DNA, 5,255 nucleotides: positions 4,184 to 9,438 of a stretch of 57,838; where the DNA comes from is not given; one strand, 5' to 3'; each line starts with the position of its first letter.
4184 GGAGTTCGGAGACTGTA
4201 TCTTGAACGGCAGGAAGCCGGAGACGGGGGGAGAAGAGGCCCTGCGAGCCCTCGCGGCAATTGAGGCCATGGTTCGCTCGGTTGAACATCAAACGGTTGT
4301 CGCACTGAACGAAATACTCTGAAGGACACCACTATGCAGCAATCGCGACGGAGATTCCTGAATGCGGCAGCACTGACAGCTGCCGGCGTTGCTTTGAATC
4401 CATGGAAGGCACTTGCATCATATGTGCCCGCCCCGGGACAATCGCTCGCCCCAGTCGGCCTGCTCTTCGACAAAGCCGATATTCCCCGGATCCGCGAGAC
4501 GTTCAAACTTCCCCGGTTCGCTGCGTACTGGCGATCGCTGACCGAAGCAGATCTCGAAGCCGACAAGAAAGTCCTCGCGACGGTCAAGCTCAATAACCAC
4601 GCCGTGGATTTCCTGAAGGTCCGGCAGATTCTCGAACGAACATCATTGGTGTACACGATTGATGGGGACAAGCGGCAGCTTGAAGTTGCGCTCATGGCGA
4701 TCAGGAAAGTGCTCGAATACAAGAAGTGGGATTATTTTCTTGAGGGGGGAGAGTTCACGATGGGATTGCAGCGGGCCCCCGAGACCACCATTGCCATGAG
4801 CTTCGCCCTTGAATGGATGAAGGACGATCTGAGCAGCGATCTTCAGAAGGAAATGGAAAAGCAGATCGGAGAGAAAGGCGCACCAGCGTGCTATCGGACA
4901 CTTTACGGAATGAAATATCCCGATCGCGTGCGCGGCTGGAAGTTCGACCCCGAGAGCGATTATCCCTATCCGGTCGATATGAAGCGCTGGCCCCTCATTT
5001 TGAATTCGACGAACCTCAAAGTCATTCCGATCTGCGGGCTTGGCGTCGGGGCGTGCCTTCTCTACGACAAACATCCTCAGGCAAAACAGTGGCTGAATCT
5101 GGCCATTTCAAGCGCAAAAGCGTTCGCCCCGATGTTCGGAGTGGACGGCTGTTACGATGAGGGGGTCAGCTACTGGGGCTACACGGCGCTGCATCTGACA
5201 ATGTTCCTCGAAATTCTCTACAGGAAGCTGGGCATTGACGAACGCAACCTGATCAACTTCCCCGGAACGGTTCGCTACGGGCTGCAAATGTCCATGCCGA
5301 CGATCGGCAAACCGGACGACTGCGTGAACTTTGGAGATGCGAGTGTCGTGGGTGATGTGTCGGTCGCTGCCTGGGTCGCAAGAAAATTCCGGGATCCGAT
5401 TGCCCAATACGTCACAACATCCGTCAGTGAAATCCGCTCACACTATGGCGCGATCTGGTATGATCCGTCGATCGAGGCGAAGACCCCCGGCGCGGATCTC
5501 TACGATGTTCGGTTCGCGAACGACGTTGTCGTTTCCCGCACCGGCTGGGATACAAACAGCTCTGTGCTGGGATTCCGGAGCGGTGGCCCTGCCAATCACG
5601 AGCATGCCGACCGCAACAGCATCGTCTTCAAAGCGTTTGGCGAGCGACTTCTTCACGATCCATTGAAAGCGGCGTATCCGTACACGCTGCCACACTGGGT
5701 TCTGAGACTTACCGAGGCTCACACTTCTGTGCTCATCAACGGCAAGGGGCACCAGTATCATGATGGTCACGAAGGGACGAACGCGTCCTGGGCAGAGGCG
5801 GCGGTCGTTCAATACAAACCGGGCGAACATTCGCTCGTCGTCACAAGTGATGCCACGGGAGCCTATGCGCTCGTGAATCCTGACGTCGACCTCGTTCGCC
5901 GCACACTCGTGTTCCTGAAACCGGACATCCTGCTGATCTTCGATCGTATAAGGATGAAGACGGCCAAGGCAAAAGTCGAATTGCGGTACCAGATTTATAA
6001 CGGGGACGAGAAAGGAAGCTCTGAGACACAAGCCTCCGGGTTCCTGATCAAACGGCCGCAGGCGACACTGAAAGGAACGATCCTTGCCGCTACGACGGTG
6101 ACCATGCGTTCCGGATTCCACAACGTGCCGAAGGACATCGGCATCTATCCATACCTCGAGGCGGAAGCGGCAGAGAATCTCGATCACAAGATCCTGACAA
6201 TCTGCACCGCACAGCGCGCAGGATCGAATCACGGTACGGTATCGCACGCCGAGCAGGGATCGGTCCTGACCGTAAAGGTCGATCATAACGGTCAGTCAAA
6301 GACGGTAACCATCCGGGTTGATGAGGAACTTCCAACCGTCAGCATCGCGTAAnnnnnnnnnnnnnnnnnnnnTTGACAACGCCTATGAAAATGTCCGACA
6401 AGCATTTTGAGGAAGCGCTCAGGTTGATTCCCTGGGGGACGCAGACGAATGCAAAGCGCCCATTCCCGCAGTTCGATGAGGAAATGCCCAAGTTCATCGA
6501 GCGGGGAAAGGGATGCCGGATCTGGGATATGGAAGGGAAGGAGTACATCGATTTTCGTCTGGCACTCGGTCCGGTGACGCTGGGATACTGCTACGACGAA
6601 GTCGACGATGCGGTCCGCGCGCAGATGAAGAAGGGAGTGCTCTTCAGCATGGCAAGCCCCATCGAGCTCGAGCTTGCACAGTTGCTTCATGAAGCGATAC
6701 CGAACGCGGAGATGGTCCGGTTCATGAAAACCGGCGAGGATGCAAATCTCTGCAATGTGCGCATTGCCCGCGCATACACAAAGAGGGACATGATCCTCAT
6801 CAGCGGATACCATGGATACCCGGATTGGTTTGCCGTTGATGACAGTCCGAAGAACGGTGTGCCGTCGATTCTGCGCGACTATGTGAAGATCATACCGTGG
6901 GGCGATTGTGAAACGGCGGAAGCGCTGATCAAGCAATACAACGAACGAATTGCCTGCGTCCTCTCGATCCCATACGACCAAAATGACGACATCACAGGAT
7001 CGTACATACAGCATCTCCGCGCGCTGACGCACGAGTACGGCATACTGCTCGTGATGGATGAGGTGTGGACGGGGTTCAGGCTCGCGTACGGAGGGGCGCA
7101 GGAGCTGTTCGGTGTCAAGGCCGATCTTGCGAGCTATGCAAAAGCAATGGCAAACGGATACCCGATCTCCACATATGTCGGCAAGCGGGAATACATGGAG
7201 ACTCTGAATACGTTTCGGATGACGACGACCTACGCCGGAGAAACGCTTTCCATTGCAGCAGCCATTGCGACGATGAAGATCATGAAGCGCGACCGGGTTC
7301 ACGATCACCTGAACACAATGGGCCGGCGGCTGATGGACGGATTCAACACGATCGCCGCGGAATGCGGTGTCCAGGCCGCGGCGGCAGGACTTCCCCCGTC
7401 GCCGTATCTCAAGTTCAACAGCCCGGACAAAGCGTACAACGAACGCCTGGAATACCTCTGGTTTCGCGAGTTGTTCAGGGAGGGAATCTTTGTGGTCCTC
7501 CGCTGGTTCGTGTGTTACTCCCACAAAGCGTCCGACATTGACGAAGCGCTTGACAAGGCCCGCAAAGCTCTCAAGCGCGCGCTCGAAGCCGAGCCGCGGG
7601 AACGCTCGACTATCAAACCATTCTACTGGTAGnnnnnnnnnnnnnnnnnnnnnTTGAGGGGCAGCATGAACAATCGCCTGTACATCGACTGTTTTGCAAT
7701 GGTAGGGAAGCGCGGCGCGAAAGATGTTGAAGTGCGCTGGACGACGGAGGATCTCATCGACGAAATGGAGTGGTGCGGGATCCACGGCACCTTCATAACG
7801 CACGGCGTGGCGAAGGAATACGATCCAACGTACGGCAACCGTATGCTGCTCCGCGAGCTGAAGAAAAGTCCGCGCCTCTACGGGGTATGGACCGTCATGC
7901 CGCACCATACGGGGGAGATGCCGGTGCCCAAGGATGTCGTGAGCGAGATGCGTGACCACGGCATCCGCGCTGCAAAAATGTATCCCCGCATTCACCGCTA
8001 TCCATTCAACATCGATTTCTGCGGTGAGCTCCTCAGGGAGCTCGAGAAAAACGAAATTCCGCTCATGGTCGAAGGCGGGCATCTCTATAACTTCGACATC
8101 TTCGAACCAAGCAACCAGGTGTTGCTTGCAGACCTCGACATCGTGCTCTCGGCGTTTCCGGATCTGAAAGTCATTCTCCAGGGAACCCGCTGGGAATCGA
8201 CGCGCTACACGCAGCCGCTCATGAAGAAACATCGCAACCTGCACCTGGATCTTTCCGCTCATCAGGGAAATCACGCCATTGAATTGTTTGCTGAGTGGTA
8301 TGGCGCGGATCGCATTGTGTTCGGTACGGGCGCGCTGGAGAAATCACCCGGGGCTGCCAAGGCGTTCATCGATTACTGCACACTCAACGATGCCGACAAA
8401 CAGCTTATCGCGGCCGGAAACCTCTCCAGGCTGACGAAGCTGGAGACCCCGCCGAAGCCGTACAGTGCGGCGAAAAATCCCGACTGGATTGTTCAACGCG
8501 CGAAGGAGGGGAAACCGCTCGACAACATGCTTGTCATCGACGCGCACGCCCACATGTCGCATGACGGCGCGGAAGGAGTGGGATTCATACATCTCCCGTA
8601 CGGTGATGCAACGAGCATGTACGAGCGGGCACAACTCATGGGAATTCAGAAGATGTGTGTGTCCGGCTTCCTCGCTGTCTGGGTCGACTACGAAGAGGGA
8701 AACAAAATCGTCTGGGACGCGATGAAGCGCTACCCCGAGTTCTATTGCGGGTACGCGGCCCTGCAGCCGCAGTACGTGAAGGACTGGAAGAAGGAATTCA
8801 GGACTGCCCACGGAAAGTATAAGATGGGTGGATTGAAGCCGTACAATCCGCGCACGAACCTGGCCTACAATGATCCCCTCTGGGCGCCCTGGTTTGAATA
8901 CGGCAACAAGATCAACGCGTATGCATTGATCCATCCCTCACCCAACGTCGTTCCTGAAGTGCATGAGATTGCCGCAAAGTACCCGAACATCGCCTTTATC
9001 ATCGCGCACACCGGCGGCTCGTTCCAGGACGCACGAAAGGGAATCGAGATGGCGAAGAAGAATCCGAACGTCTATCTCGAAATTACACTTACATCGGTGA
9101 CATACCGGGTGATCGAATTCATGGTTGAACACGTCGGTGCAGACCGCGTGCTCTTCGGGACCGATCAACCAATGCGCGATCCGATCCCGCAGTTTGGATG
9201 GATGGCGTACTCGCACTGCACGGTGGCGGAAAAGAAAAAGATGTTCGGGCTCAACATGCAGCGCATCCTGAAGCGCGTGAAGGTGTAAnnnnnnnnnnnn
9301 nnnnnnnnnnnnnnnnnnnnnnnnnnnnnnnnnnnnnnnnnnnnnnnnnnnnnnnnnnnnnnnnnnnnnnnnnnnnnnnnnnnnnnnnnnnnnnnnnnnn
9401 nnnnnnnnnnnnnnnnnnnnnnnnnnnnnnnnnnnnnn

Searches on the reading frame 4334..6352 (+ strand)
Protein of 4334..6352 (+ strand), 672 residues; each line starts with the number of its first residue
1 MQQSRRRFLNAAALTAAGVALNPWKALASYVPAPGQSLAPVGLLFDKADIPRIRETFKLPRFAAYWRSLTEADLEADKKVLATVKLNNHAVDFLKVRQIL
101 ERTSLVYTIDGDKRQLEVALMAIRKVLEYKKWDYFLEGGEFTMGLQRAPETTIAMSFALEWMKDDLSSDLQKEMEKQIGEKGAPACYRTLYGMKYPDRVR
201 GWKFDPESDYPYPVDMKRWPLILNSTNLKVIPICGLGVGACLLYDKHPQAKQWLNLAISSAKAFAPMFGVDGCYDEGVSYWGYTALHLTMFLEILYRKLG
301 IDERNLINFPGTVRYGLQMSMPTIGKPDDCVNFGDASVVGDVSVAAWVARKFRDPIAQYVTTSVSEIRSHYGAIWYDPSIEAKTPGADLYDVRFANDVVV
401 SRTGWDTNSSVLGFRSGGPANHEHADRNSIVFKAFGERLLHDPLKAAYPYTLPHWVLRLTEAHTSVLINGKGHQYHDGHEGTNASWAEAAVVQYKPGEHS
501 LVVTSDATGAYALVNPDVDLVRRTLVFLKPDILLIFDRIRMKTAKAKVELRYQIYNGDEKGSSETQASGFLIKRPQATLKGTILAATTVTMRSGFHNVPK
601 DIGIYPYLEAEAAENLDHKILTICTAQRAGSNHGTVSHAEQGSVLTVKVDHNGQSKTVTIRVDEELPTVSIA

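Call 29: search_protein_families(library=pfam, proteins=[window:4334-6352:+], max_evalue=0.001)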
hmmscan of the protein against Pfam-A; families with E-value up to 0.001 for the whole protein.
window:4334-6352:+ (672 aa): 1 family
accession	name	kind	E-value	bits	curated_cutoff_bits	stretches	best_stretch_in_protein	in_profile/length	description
PF07940.18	Hepar_II_III_C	-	2.4e-08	34.2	24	1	416-577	28-187/237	Heparinase II/III-like, C-terminal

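Call 32: search_solved_structures(query=window:4334-6352:+, max_evalue=1, show_alignments=3)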
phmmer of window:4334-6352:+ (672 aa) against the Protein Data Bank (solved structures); distinct sequences matched with E-value up to 1: 15.
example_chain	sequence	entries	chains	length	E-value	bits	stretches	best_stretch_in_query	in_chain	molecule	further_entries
8khw_A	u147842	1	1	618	1.5e-14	56.3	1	229-434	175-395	DUF4962 domain-containing protein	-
3a0o_A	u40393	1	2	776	6.9e-13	50.9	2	417-543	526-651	Oligo alginate lyase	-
8khv_A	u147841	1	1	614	8.2e-13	50.6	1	222-440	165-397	Heparinase II/III-like protein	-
3afl_A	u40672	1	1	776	1.2e-11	46.7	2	418-543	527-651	Oligo alginate lyase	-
9o3q_A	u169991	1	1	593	8.3e-07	30.8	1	225-440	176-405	PL35 chondroitinase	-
6jpn_A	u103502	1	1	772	3e-05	25.6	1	231-295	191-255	Alginate lyase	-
6jp4_A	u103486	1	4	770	3.6e-05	25.4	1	232-295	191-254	Alginate lyase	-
6jph_A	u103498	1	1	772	3.6e-05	25.4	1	232-295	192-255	Alginate lyase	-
8r75_A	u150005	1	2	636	6.7e-05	24.5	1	252-340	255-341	Heparinase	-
8r6z_B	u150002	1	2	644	6.9e-05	24.4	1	252-340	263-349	Heparinase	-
8r70_A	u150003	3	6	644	0.0012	20.3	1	252-340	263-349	Heparinase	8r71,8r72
8r73_A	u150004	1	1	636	0.0035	18.8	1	232-341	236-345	Heparinase II/III-like protein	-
6lja_A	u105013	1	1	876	0.0071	17.8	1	403-516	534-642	Heparinase II/III-like protein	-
6ljl_A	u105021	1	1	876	0.15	13.4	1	403-516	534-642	Heparinase II/III-like protein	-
9kvd_E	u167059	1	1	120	0.39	12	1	317-420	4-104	The heavy chain of 3G5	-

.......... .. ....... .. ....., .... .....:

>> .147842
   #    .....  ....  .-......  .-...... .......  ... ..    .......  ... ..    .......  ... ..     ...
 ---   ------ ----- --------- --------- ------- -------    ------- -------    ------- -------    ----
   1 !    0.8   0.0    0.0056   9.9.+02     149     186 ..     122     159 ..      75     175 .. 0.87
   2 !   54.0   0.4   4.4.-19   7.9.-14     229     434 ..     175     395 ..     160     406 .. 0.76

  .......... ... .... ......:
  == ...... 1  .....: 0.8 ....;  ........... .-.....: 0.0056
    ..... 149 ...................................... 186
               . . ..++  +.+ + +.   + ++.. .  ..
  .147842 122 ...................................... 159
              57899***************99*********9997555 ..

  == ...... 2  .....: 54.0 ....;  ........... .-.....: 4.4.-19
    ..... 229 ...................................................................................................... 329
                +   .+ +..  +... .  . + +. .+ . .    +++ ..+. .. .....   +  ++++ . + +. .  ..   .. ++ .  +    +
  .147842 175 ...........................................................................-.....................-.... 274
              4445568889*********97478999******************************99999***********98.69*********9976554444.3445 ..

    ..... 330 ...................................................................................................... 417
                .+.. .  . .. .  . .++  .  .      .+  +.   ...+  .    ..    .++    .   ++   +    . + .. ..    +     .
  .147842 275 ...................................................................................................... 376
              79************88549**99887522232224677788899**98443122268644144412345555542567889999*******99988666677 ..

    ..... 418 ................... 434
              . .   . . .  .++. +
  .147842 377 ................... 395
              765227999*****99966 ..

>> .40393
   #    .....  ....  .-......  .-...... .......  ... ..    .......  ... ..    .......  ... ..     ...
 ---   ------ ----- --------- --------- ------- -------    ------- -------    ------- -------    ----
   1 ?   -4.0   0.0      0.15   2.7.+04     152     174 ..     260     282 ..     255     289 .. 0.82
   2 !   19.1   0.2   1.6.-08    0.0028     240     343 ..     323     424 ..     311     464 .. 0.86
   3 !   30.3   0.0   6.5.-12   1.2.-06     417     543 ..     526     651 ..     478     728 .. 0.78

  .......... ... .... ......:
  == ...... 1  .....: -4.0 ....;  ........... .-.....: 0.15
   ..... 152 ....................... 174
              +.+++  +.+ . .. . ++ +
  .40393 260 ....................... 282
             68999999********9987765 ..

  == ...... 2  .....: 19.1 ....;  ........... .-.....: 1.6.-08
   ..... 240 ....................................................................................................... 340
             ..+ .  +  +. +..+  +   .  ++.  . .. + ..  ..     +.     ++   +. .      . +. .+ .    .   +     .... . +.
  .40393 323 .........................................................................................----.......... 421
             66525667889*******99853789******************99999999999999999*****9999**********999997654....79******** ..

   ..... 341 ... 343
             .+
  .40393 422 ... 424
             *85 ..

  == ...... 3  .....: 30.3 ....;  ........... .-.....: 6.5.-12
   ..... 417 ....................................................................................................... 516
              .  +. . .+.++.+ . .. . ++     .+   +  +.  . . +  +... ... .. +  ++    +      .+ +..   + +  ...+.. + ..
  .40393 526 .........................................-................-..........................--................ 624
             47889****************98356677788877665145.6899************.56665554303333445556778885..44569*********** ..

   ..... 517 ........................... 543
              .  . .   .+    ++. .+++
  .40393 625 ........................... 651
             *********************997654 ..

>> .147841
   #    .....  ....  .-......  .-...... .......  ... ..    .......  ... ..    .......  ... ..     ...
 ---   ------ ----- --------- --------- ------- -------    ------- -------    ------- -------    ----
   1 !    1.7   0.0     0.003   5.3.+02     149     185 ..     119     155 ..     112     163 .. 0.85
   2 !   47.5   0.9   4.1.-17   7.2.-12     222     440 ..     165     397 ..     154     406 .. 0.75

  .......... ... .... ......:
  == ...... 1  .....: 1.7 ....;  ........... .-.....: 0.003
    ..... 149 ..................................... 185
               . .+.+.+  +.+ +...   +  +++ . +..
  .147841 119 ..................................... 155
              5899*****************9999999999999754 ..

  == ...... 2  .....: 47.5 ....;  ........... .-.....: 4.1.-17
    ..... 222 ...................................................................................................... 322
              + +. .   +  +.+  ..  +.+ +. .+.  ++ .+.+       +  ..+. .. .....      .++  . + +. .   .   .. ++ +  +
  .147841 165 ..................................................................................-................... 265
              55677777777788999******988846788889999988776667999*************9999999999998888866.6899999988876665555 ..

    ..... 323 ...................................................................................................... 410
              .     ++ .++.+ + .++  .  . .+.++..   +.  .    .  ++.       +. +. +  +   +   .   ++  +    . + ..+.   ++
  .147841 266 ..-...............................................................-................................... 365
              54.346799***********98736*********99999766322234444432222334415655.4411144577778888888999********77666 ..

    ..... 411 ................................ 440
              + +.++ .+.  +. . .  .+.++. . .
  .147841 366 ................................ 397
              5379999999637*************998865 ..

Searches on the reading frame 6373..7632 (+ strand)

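Call 29: search_protein_families(library=pfam, proteins=[window:6373-7632:+], max_evalue=0.001)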
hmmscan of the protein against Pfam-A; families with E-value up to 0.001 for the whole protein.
window:6373-7632:+ (419 aa): 1 family
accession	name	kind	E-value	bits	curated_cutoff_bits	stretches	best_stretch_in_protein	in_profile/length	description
PF00202.27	Aminotran_3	-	1e-43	150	30.5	1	36-330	7-332/403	Aminotransferase class-III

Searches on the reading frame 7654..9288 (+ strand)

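Call 3: search_protein_families(library=pfam, proteins=[window:7654-9288:+], max_evalue=0.01)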
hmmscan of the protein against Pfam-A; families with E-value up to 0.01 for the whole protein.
window:7654-9288:+ (544 aa): 2 families
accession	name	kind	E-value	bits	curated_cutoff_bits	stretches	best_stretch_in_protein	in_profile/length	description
PF04909.20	Amidohydro_2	-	1e-30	108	26.4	2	295-539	1-287/289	Amidohydrolase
PF01026.27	TatD_DNase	-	4.7e-05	23.4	27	1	295-524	1-222/253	TatD related DNase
